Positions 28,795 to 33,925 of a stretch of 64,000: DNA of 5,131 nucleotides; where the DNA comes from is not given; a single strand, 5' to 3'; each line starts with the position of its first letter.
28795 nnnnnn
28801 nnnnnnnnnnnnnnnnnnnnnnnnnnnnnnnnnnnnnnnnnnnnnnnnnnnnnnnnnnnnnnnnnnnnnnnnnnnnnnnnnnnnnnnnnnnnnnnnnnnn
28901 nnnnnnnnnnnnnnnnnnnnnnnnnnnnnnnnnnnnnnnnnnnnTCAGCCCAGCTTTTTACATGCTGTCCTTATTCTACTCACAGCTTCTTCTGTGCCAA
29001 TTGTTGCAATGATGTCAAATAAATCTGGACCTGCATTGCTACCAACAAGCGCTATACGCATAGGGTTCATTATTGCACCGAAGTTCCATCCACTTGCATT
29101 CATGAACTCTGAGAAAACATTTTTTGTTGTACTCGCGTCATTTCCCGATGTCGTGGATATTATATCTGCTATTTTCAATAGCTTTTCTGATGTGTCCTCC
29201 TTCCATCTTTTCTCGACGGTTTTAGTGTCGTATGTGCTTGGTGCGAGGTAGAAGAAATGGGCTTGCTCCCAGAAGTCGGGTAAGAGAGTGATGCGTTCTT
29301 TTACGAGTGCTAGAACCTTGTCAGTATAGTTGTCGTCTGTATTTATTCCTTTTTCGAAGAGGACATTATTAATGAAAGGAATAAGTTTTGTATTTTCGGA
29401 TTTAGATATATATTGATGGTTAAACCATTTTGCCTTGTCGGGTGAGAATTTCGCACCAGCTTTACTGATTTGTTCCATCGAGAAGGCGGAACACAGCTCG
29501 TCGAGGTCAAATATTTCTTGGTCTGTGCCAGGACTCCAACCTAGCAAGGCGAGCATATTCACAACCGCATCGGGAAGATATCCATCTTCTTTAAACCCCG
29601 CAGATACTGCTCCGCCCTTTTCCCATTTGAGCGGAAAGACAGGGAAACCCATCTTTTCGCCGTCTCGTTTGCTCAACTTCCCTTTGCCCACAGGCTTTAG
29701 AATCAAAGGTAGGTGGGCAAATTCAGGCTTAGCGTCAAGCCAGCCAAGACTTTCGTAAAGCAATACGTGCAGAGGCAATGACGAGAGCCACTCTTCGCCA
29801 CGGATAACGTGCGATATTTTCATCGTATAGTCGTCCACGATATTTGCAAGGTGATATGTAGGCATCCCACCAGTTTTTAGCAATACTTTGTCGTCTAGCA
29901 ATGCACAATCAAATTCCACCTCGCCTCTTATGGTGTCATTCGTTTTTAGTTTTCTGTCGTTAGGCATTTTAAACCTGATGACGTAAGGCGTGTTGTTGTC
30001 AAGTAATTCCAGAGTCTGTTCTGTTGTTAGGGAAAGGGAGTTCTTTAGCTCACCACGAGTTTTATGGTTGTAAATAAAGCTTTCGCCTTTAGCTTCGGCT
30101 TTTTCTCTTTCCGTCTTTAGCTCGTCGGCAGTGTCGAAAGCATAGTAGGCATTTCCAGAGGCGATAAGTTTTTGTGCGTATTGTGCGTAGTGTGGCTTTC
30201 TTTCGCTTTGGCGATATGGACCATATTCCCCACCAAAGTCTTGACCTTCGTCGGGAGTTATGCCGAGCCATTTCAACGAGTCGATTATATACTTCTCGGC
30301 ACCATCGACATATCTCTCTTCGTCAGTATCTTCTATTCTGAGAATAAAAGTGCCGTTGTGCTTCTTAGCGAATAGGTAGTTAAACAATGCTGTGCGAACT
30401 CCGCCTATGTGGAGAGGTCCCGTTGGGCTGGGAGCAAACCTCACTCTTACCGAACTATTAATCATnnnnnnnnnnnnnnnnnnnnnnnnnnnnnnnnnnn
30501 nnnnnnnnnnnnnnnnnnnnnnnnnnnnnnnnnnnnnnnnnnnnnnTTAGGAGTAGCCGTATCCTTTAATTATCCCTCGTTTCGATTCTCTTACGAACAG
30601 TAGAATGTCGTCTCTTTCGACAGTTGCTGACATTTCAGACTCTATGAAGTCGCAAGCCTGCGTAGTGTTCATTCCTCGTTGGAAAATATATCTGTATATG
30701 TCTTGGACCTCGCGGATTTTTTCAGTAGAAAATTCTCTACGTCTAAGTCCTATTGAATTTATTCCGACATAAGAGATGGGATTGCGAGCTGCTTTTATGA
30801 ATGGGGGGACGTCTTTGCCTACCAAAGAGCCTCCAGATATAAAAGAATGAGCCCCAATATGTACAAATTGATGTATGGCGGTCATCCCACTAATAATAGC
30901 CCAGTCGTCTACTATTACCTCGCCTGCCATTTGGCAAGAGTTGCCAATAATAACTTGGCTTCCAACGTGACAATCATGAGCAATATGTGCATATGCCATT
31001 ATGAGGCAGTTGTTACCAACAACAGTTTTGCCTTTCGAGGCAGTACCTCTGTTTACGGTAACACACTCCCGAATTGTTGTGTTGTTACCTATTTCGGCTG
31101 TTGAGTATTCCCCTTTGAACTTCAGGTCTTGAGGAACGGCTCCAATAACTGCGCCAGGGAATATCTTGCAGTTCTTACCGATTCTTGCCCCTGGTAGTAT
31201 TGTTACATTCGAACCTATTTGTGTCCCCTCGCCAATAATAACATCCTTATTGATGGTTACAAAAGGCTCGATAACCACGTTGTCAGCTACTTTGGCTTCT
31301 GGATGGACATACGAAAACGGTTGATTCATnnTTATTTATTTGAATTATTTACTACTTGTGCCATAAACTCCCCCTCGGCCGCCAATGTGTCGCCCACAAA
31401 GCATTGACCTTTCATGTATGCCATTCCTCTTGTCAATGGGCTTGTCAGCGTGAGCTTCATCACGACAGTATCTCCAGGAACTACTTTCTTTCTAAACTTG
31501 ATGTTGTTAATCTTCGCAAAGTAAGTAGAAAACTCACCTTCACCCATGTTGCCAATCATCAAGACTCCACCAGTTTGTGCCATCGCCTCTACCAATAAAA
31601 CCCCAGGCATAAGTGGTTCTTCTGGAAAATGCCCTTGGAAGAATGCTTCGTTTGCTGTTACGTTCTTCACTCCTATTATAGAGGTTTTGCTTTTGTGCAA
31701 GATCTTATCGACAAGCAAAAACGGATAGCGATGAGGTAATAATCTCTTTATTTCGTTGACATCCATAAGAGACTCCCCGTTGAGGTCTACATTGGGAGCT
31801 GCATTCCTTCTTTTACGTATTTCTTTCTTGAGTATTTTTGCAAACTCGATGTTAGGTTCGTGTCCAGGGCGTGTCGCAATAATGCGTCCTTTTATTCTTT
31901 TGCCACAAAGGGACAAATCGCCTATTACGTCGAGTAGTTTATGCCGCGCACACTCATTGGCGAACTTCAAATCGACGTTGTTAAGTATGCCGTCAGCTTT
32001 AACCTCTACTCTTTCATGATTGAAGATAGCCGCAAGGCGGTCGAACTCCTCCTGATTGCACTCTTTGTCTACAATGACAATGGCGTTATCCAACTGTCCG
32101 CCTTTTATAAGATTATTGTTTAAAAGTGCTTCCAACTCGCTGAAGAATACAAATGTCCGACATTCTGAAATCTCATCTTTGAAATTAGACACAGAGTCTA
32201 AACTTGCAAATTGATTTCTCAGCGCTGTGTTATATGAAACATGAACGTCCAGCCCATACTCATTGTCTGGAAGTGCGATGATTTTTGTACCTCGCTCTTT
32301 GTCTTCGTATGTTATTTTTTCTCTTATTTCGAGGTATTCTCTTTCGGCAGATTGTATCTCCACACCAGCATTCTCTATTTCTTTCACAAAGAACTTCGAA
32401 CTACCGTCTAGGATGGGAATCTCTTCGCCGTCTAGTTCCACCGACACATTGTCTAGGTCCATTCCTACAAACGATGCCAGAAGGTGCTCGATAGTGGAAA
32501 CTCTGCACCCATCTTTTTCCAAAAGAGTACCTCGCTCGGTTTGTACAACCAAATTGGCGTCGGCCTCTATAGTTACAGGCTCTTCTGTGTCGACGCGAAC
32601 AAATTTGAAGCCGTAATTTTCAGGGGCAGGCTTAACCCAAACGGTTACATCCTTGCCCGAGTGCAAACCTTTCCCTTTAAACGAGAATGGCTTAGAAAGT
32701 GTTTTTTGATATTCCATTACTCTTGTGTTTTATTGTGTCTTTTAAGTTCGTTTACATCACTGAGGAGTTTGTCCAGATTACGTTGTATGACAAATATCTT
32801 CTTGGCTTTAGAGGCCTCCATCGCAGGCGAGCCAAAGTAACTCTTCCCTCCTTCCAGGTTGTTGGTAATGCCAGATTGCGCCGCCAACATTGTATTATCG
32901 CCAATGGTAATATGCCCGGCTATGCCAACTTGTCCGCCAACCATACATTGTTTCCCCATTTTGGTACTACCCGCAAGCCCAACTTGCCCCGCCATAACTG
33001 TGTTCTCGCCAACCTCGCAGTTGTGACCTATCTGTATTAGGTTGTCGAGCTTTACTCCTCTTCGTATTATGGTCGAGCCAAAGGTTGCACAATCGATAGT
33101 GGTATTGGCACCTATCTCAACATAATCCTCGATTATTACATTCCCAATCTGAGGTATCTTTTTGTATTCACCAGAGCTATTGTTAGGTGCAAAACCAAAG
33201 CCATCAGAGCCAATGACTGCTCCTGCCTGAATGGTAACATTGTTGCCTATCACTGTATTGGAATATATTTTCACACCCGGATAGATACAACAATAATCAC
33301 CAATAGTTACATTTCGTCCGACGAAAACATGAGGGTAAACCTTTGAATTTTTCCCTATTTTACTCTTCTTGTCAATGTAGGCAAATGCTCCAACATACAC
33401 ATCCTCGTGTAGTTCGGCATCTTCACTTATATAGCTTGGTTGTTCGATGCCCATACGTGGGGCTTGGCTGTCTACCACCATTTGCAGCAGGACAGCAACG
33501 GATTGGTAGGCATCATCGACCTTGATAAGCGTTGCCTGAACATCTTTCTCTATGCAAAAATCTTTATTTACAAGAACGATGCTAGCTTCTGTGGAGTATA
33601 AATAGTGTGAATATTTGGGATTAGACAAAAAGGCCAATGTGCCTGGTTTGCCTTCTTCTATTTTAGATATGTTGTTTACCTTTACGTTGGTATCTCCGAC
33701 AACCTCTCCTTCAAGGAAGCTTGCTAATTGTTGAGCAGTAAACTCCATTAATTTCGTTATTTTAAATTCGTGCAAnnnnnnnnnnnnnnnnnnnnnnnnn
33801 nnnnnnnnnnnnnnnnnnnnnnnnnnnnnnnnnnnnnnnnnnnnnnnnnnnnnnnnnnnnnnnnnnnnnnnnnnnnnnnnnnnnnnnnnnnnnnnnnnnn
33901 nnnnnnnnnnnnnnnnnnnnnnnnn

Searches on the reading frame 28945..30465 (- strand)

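Call 11: search_protein_families(library=pfam, proteins=[window:28945-30465:-])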
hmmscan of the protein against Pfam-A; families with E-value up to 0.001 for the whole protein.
window:28945-30465:- (506 aa): 2 families
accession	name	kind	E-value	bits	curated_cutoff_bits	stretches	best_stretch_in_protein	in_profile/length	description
PF00749.27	tRNA-synt_1c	-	2e-90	303.4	23.4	1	6-347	2-314/314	tRNA synthetases class I (E and Q), catalytic domain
PF19269.4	Anticodon_2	-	4.4e-29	102.1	23.6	1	364-501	9-140/141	Anticodon binding domain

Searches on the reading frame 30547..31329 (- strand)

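Call 11: search_protein_families(library=pfam, proteins=[window:30547-31329:-])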
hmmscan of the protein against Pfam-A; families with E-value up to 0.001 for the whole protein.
window:30547-31329:- (260 aa): 5 families
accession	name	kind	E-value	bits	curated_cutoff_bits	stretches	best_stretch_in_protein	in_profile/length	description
PF00132.30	Hexapep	-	4.6e-31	105.6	27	2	29-63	1-35/36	Bacterial transferase hexapeptide (six repeats)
PF13720.11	Acetyltransf_11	-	3.7e-25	88.6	24.5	1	173-254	1-82/82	Udp N-acetylglucosamine O-acyltransferase; Domain 2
PF25084.1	LbH_EIF2B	-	7.4e-11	42.4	54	2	15-61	7-52/105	EIF2B subunit epsilon LbH domain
PF25087.1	GMPPB_C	-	3.2e-05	24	39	0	40-63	3-26/110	GMPPB C-terminal domain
PF14602.12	Hexapep_2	-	6.7e-05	23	27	1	30-64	2-34/34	Hexapeptide repeat of succinyl-transferase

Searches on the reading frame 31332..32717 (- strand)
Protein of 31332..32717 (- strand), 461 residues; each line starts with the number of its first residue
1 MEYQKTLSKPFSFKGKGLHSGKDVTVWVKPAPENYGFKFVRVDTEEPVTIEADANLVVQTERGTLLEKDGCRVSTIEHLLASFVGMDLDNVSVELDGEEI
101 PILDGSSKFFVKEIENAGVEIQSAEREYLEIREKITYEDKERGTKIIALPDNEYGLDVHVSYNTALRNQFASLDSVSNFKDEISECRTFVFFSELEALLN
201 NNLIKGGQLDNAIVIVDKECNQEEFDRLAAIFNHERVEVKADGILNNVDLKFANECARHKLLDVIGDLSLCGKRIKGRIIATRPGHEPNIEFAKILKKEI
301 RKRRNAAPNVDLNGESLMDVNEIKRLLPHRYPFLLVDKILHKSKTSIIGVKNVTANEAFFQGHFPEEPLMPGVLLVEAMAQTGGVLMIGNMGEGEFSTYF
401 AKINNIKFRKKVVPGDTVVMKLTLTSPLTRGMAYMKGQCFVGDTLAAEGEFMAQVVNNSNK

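Call 11: search_protein_families(library=pfam, proteins=[window:31332-32717:-])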
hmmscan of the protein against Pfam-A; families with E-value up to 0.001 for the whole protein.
window:31332-32717:- (461 aa): 3 families
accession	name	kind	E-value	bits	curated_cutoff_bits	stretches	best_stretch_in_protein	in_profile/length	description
PF03331.19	LpxC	-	2.5e-82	276.8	27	1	4-296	1-266/268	UDP-3-O-acyl N-acetylglycosamine deacetylase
PF07977.19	FabA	-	3.5e-30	104.9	23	1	327-449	1-137/138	FabA-like domain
PF22818.2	ApeI-like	-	0.00072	20.3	28.5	0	345-422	14-84/119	ApeI dehydratase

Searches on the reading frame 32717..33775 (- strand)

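Call 11: search_protein_families(library=pfam, proteins=[window:32717-33775:-])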
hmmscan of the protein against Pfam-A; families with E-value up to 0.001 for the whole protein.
window:32717-33775:- (352 aa): 6 families
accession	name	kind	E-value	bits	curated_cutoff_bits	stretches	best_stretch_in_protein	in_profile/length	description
PF00132.30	Hexapep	-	2.5e-33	112.8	27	4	155-189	1-35/36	Bacterial transferase hexapeptide (six repeats)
PF04613.19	LpxD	-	2.4e-21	75.8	30.8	1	30-98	1-69/70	UDP-3-O-[3-hydroxymyristoyl] glucosamine N-acyltransferase, LpxD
PF25084.1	LbH_EIF2B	-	3.5e-11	43.5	54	1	114-189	4-76/105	EIF2B subunit epsilon LbH domain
PF14602.12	Hexapep_2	-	3.3e-07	30.3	27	0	150-183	2-33/34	Hexapeptide repeat of succinyl-transferase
PF21711.3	DCTN5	-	1.9e-05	24.8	40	0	125-188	84-146/182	Dynactin subunit 5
PF25087.1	GMPPB_C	-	0.00087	19.4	39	0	133-164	6-37/110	GMPPB C-terminal domain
